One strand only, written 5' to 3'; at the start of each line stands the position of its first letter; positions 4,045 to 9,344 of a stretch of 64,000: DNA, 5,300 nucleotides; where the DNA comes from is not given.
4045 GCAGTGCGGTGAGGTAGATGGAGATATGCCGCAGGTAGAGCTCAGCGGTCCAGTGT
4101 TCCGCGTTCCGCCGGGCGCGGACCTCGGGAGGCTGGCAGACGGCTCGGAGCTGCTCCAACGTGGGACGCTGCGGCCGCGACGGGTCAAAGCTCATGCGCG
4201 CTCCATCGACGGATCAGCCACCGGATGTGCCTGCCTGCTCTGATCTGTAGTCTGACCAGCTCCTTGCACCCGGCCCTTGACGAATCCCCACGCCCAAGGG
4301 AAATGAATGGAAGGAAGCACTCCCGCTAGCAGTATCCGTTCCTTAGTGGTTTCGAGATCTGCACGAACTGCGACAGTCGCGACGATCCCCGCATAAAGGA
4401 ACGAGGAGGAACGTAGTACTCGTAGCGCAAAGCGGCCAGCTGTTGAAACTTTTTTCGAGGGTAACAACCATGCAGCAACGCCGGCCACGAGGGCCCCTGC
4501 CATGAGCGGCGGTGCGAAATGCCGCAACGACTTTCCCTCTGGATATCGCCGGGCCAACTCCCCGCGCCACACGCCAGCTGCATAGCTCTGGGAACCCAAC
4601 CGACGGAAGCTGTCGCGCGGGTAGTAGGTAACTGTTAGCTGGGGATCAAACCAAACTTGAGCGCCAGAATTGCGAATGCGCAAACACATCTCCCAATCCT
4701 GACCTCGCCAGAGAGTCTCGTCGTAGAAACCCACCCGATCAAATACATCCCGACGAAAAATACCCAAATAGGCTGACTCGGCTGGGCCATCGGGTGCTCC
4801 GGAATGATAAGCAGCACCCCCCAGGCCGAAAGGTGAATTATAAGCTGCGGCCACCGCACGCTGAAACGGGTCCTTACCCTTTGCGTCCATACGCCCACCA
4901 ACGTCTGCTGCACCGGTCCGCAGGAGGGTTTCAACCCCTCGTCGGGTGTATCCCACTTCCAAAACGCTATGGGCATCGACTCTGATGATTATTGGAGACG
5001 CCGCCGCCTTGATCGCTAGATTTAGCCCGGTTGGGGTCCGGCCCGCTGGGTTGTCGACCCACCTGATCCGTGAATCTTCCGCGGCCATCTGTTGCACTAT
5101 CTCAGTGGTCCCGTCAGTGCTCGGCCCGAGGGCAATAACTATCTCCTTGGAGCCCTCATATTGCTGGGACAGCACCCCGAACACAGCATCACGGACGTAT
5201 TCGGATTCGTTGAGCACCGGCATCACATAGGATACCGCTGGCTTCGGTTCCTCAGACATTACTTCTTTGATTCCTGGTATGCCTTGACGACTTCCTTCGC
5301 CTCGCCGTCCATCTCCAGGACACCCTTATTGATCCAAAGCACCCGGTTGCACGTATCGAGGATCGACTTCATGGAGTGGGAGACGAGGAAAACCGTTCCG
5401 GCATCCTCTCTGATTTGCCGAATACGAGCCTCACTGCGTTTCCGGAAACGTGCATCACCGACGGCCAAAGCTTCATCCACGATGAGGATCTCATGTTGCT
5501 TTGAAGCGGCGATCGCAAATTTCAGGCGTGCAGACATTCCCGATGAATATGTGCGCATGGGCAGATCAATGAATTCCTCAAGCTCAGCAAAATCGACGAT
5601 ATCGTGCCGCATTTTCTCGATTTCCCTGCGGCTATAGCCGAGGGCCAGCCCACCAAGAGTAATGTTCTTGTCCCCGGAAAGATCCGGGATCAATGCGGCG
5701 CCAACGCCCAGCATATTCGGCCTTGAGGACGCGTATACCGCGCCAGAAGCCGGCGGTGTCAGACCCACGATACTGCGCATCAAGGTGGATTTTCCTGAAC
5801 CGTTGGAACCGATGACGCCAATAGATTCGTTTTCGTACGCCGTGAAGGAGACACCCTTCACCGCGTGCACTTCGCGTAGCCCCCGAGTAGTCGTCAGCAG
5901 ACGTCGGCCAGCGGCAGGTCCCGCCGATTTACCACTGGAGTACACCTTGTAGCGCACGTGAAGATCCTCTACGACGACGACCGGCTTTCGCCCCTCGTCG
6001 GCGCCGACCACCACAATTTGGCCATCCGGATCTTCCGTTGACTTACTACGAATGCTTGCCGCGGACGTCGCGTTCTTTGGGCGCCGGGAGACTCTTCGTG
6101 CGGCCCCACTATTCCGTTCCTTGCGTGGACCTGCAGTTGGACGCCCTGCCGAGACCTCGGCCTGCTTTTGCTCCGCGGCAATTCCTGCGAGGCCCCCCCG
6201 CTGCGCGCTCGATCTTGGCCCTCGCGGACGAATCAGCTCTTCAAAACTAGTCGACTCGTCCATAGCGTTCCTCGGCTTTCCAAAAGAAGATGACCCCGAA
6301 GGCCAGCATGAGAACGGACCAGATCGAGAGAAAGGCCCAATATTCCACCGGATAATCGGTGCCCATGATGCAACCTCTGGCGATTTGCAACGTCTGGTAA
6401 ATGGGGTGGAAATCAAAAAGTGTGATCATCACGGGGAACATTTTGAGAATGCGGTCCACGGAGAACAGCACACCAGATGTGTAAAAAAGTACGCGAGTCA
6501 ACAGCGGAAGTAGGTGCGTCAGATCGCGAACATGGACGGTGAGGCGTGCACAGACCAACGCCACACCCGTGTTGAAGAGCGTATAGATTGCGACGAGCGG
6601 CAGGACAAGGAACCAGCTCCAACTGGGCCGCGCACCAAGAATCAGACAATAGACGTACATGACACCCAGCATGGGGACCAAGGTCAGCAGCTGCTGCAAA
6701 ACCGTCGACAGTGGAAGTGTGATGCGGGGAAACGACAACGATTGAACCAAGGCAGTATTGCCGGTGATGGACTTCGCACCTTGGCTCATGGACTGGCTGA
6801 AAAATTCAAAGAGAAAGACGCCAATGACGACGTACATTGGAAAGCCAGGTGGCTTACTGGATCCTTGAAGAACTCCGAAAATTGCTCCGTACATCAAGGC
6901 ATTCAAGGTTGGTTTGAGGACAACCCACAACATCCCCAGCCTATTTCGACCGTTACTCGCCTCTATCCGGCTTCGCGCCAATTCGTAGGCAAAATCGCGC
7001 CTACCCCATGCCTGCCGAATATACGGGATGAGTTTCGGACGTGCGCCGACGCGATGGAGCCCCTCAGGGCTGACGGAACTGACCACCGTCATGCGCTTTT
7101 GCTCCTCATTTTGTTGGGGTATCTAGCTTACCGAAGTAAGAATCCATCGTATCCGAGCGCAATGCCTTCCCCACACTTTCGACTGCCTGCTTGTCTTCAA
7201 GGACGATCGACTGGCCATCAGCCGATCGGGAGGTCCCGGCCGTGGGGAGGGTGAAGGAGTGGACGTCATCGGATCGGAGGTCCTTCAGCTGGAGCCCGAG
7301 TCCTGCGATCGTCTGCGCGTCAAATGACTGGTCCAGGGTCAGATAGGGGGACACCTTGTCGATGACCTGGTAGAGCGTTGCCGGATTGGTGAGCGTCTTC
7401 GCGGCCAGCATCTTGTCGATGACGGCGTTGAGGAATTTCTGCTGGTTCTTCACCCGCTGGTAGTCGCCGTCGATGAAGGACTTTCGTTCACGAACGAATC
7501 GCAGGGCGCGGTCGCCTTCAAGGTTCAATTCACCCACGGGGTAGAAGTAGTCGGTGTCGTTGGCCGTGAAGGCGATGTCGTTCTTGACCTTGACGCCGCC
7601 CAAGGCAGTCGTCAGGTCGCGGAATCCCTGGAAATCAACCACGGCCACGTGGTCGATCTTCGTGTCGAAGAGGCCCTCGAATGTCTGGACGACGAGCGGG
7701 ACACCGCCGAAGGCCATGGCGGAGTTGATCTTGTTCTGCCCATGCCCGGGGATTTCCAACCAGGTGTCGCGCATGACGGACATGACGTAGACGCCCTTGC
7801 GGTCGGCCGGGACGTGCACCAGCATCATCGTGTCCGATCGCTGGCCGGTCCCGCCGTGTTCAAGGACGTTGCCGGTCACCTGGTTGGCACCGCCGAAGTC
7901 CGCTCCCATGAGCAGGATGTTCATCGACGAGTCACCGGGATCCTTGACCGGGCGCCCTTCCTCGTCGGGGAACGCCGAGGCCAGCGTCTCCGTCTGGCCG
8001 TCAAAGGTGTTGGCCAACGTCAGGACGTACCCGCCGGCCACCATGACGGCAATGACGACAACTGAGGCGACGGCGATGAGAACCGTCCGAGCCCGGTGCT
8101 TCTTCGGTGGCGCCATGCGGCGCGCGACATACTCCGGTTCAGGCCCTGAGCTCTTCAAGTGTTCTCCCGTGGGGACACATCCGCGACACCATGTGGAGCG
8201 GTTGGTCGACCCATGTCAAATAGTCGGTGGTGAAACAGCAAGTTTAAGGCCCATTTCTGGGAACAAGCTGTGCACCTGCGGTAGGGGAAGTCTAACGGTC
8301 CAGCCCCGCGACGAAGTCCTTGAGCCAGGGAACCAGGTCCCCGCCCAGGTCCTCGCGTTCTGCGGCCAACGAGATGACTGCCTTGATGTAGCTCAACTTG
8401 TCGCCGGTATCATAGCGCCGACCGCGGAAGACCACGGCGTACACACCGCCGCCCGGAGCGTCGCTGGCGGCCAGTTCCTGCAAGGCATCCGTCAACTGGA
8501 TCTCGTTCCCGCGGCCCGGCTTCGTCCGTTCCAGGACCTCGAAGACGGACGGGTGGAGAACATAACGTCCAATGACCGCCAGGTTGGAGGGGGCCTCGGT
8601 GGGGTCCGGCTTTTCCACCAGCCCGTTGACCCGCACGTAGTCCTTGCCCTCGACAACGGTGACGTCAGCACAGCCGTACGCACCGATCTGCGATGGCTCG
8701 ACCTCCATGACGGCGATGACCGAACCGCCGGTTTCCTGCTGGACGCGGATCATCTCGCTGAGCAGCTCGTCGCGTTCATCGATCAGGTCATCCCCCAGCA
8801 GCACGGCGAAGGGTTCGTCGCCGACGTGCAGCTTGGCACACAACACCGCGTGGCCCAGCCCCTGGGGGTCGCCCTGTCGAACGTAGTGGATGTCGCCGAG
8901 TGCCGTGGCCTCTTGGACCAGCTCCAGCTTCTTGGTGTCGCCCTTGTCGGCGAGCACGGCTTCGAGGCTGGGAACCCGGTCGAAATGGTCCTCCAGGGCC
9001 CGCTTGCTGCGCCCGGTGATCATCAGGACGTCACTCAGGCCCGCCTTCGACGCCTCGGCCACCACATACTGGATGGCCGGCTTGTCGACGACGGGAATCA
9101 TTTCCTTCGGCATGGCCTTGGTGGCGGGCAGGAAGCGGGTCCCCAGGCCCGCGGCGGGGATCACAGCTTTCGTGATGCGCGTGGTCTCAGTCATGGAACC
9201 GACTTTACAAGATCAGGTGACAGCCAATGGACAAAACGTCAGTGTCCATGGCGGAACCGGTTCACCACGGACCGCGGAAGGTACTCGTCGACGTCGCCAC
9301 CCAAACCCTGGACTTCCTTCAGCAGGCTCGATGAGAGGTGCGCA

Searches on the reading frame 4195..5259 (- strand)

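Call 100: search_protein_families(library=pfam, proteins=[window:4195-5259:-], max_evalue=0.00001)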
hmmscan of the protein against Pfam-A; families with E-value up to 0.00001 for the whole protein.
window:4195-5259:- (355 aa): 2 families
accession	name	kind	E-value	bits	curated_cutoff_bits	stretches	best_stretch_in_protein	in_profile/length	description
PF00535.33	Glycos_transf_2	-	4.6e-19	69.4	23.3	1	10-176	1-167/168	Glycosyl transferase family 2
PF13641.12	Glyco_tranf_2_3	-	2.9e-12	47.5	27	1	7-219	1-218/230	Glycosyltransferase like family 2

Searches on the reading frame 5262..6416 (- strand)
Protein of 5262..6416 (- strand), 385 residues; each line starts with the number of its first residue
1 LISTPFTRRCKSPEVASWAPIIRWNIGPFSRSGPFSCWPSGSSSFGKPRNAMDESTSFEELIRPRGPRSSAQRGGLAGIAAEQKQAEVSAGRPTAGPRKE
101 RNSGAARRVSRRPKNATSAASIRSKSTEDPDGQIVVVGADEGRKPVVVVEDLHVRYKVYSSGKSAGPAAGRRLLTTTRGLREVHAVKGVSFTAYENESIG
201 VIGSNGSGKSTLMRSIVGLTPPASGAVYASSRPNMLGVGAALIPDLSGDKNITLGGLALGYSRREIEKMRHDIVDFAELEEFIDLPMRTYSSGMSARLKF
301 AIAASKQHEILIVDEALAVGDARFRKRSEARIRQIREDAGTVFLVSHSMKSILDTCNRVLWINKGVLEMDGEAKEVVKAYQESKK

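Call 100: search_protein_families(library=pfam, proteins=[window:5262-6416:-], max_evalue=0.00001)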
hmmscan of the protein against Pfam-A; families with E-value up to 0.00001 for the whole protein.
window:5262-6416:- (385 aa): 1 family
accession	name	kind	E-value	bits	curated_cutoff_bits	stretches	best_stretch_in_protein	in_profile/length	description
PF00005.33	ABC_tran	-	6e-18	66.2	25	1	187-317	2-136/137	ABC transporter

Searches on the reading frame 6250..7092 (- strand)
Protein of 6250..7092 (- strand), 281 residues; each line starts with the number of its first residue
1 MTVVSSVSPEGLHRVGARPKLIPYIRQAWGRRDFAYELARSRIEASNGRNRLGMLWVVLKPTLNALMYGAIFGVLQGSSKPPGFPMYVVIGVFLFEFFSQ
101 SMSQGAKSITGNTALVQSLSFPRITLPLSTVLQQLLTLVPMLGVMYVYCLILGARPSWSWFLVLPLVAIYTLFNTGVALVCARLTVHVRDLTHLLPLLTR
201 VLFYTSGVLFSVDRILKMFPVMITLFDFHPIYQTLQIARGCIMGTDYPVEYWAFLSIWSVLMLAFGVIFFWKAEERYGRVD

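Call 100: search_protein_families(library=pfam, proteins=[window:6250-7092:-], max_evalue=0.00001)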
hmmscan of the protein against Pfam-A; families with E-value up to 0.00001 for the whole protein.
window:6250-7092:- (281 aa): 1 family
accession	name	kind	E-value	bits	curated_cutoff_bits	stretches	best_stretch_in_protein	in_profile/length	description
PF01061.29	ABC2_membrane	-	3.3e-13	50.1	26.9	1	49-240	16-208/211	ABC-2 type transporter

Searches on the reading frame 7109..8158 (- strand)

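Call 100: search_protein_families(library=pfam, proteins=[window:7109-8158:-], max_evalue=0.00001)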
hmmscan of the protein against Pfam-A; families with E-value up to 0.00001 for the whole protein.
window:7109-8158:- (350 aa): 1 family
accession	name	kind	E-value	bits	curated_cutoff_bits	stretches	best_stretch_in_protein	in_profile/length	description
PF03816.19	LytR_cpsA_psr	-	2.6e-42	144.9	24.6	1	107-251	1-149/150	LytR_cpsA_psr family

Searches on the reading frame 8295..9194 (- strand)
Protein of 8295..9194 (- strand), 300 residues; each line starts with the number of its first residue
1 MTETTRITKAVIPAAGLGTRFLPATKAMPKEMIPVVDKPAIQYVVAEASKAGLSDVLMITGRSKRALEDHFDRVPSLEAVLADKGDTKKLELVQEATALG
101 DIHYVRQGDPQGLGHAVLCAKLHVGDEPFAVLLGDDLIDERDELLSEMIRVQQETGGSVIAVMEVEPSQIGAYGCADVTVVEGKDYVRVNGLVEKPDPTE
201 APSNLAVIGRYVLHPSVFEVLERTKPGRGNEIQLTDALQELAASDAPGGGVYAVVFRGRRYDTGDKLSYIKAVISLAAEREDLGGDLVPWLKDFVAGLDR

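Call 100: search_protein_families(library=pfam, proteins=[window:8295-9194:-], max_evalue=0.00001)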
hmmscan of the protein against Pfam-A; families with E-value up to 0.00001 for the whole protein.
window:8295-9194:- (300 aa): 2 families
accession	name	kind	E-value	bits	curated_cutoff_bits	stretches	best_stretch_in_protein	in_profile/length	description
PF00483.29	NTP_transferase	-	3.6e-28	99.2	21.2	1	9-273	1-239/245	Nucleotidyl transferase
PF12804.13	NTP_transf_3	-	4.7e-08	33.8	27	1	10-163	1-122/160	MobA-like NTP transferase domain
